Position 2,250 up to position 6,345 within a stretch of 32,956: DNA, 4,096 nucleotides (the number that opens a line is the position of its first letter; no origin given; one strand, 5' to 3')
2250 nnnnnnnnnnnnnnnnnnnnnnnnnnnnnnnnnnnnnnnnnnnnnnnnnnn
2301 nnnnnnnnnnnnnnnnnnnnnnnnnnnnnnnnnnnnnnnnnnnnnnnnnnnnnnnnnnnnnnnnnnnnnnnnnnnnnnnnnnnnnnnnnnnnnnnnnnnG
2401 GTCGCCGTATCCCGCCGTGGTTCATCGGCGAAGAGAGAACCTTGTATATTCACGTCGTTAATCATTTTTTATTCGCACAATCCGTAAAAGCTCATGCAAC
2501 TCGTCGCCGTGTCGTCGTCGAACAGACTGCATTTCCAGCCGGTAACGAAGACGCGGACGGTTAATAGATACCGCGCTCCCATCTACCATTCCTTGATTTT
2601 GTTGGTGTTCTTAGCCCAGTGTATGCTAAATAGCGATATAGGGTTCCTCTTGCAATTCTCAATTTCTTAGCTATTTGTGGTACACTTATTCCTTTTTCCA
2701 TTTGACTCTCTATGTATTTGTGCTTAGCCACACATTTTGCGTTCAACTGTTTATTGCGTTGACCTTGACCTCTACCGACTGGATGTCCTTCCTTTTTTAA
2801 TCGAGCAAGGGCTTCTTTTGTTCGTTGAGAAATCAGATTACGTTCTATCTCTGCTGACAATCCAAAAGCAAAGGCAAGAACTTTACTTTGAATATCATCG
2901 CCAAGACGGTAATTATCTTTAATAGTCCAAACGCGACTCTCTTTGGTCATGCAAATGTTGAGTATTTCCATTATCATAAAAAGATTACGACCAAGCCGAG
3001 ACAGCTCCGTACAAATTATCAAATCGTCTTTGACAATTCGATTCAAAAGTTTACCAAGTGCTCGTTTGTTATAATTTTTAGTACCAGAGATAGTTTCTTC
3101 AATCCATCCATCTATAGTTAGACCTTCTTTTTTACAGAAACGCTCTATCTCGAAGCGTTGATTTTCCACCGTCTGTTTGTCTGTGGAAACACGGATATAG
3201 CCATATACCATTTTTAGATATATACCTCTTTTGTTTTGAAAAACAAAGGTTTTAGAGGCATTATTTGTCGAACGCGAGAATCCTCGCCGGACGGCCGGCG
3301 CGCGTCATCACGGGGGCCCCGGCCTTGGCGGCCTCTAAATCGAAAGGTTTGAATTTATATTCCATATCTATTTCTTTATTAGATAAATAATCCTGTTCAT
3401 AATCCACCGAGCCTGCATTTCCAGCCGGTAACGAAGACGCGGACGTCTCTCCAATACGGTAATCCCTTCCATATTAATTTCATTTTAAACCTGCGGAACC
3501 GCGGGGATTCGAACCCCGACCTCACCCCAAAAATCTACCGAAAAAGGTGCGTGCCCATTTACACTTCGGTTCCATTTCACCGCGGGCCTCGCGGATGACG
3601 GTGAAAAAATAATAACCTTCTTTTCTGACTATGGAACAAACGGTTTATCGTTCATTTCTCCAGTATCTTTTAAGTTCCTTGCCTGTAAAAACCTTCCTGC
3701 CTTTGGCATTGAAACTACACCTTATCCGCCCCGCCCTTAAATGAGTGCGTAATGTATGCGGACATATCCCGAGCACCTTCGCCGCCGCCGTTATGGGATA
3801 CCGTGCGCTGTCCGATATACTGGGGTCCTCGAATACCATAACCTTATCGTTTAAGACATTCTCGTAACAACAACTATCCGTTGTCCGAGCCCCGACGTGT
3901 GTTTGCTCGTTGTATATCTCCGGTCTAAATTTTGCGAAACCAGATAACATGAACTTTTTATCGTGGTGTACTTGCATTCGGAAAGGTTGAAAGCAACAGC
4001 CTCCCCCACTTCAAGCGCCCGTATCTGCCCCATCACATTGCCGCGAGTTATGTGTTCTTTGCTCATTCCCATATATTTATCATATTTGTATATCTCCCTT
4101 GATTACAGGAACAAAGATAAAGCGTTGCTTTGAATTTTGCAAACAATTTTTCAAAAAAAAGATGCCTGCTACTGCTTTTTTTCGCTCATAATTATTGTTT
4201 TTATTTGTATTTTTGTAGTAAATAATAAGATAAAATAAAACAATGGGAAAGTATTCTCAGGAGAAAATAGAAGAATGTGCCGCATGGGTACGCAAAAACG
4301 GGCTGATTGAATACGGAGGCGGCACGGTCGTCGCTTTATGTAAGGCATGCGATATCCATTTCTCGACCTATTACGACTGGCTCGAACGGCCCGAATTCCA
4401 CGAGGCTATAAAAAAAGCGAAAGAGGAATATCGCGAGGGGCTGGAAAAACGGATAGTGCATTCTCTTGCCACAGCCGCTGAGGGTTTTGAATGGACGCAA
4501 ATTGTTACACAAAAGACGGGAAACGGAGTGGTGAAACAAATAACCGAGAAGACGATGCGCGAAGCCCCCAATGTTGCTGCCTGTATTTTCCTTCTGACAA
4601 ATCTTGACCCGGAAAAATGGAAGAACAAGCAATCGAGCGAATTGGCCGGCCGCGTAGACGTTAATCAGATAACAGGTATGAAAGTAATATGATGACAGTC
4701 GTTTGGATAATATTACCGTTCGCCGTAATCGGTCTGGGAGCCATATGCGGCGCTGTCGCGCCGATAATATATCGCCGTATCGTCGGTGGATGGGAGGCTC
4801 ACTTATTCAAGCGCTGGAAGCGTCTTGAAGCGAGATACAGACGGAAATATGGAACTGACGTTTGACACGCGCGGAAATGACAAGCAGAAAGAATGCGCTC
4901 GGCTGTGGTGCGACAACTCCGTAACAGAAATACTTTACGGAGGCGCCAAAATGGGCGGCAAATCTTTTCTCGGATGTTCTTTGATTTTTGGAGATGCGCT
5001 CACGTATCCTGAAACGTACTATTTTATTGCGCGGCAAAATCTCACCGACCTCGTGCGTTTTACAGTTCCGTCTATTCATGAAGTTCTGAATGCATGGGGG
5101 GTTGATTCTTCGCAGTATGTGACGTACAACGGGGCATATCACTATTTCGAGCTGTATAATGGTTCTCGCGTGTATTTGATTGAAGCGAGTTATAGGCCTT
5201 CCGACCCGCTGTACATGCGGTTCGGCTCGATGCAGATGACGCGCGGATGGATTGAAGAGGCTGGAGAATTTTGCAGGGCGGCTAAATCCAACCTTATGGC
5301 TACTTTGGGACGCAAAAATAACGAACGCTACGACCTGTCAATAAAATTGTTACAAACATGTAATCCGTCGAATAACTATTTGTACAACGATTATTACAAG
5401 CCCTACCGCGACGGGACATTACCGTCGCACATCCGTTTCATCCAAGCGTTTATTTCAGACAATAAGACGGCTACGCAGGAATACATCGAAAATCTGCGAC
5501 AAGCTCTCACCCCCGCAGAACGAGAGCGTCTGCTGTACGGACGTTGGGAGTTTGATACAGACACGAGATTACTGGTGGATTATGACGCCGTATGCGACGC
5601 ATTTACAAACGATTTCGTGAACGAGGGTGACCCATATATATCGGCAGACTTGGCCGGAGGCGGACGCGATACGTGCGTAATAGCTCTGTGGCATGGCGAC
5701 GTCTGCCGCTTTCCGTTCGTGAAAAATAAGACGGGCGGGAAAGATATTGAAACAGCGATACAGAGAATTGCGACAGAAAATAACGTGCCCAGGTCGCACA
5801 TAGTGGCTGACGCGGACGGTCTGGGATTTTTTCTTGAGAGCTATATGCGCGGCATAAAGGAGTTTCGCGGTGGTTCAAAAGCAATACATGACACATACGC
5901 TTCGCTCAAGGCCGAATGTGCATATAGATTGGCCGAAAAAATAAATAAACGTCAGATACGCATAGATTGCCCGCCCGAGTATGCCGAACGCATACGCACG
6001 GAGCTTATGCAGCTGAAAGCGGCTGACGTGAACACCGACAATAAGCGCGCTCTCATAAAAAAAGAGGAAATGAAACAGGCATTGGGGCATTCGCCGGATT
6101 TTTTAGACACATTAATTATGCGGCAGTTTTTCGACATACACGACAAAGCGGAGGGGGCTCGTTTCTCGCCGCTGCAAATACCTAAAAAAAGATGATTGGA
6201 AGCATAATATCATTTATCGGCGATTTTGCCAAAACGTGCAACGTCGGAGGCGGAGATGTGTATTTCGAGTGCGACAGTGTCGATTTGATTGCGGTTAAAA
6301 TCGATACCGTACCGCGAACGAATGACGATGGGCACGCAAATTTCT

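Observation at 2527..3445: Serine-recombinase cassette flanked by perfect 33-bp direct repeats that splits a small ORF; excision would rebuild it upstream of the methyltransferase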

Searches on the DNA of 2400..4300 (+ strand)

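Call 8: search_rna_families(source=window, start=2400, end=4300, threshold=evalue, max_evalue=1, show_alignments=2)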
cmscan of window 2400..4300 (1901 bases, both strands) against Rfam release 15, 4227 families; matches with E-value up to 1: 2.
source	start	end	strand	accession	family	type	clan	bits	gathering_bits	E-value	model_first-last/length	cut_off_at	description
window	3494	3573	-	RF00005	tRNA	Gene; tRNA;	CL00001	43.2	29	2.1e-07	1-71/71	no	tRNA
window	3495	3573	-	RF01684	mascRNA-menRNA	Gene;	-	32.3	42.5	0.00035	1-56/56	no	MALAT1-associated small cytoplasmic RNA/MEN beta RNA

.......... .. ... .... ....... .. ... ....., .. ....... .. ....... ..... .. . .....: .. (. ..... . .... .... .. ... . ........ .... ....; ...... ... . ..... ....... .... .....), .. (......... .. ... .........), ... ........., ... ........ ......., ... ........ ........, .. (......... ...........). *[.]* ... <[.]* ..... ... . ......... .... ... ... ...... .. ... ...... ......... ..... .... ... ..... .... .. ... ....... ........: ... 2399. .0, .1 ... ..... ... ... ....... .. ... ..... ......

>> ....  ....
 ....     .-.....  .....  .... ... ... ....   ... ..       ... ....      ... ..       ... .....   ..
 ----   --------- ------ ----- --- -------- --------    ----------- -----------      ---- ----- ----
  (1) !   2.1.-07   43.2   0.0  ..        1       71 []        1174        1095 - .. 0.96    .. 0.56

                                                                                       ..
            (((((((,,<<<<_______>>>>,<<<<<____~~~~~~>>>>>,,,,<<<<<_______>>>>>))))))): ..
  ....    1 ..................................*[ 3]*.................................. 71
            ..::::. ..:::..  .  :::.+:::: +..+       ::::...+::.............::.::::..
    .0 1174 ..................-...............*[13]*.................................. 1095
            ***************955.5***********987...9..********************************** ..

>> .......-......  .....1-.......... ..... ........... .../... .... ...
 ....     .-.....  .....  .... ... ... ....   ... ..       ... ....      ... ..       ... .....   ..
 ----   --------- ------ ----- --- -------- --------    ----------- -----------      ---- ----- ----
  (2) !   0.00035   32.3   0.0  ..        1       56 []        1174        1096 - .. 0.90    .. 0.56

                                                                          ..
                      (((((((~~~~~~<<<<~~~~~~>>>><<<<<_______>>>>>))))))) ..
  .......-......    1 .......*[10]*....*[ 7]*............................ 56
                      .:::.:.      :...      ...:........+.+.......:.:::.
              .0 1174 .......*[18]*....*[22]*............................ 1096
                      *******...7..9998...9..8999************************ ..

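Call 70: search_dna_similar(query=window:2554-3271:+, collection=phages, mode=near, max_rows=15)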
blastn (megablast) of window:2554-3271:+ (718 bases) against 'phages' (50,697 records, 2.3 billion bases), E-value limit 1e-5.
No match.

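Call 71: search_dna_similar(query=window:2554-3271:+, collection=plasmids, mode=near, max_rows=10)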
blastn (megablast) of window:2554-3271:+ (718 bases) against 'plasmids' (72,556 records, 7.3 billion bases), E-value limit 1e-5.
No match.

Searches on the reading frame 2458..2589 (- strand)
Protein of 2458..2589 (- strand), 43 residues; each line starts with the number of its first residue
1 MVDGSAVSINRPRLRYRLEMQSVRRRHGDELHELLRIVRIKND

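Call 51: find_encoding_contigs(protein=window:2458-2589:-, flank=3000, max_places=10)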
Protein window:2458-2589:- (43 aa): no gene with exactly this product is on record in the collection.

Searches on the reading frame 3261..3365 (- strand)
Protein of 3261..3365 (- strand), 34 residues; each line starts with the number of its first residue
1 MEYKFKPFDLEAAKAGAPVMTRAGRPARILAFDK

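Call 52: find_encoding_contigs(protein=window:3261-3365:-, flank=3000, max_places=10)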
Protein window:3261-3365:- (34 aa): no gene with exactly this product is on record in the collection.

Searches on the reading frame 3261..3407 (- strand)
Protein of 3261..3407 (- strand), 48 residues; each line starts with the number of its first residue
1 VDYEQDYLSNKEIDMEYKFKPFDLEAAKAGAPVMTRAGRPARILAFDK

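Call 6: search_protein_families(library=pfam, proteins=[window:3261-3407:-], max_evalue=0.01)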
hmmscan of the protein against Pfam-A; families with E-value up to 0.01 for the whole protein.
window:3261-3407:- (48 aa): 0 families

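Call 50: find_encoding_contigs(protein=window:3261-3407:-, flank=3000, max_places=10)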
Protein window:3261-3407:- (48 aa): no gene with exactly this product is on record in the collection.

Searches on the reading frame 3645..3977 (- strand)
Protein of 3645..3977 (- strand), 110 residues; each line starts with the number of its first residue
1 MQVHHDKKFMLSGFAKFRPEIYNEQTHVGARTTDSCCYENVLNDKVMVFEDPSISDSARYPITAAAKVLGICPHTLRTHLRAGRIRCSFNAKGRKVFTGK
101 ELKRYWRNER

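Call 6: search_protein_families(library=pfam, proteins=[window:3645-3977:-], max_evalue=0.01)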
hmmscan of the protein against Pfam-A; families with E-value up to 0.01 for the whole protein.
window:3645-3977:- (110 aa): 3 families
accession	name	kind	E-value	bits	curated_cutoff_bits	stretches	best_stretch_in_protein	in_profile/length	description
PF12728.13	HTH_17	-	4.5e-07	30.5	27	1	63-109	5-50/51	Helix-turn-helix domain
PF13411.12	MerR_1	-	5.4e-05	23.7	21.6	1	60-104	1-45/69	MerR HTH family regulatory protein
PF02042.20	RWP-RK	-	0.0058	16.9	29.3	0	60-85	13-38/49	RWP-RK domain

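Call 24: search_protein_families(library=phrogs, proteins=[window:3645-3977:-], max_evalue=0.001)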
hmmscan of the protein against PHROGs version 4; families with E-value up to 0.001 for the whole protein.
window:3645-3977:- (110 aa): 0 families

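Call 32: find_encoding_contigs(protein=window:3645-3977:-, flank=5000, max_places=10)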
Protein window:3645-3977:- (110 aa): 6 contigs read that carry it; 5 places shown.
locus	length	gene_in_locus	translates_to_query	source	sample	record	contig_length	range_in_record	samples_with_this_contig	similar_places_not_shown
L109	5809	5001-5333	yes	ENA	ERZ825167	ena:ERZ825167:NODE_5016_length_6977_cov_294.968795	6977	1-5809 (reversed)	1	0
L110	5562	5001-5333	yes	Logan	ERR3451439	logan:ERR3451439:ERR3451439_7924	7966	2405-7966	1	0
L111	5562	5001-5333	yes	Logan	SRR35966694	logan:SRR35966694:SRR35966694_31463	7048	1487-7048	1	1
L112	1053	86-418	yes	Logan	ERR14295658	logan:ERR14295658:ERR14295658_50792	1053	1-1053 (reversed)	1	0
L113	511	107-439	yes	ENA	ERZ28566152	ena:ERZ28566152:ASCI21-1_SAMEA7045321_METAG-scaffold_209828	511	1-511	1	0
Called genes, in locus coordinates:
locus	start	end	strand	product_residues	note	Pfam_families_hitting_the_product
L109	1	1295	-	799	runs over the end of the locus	-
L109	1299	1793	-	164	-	-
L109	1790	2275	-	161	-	-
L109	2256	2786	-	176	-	-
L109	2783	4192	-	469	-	-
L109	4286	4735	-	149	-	-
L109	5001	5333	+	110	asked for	PF12728:HTH_17 (weak)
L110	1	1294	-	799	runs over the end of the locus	-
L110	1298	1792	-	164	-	-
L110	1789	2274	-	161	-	-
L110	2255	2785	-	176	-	-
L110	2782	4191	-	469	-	-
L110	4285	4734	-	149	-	-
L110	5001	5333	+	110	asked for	PF12728:HTH_17 (weak)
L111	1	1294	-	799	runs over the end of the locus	-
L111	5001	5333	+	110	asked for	PF12728:HTH_17 (weak)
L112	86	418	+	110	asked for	PF12728:HTH_17 (weak)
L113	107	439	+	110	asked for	PF12728:HTH_17 (weak)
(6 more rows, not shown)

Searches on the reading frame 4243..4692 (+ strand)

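Call 24: search_protein_families(library=phrogs, proteins=[window:4243-4692:+], max_evalue=0.001)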
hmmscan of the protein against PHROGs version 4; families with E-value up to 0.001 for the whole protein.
window:4243-4692:+ (149 aa): 5 families
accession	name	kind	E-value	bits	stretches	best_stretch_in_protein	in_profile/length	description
phrog_309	-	head and packaging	4.3e-16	60.8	1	31-144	161-268/319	terminase small subunit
phrog_2538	-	head and packaging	1.9e-06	29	1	21-73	14-65/129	terminase small subunit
phrog_24579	-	head and packaging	2.3e-05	25.4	1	27-72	32-76/126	terminase small subunit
phrog_4044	-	head and packaging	7.1e-05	23.4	1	26-137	39-139/180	terminase small subunit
phrog_4102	-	head and packaging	0.00083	20.6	0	25-138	29-122/166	terminase small subunit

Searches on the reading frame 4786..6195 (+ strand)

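Call 24: search_protein_families(library=phrogs, proteins=[window:4786-6195:+], max_evalue=0.001)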
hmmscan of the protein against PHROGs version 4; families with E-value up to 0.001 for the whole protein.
window:4786-6195:+ (469 aa): 2 families
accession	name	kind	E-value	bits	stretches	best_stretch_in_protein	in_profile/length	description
phrog_2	-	head and packaging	1.3e-19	71.5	1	21-454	258-596/807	terminase large subunit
phrog_979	-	head and packaging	3.3e-14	53.5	2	31-209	155-319/642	terminase large subunit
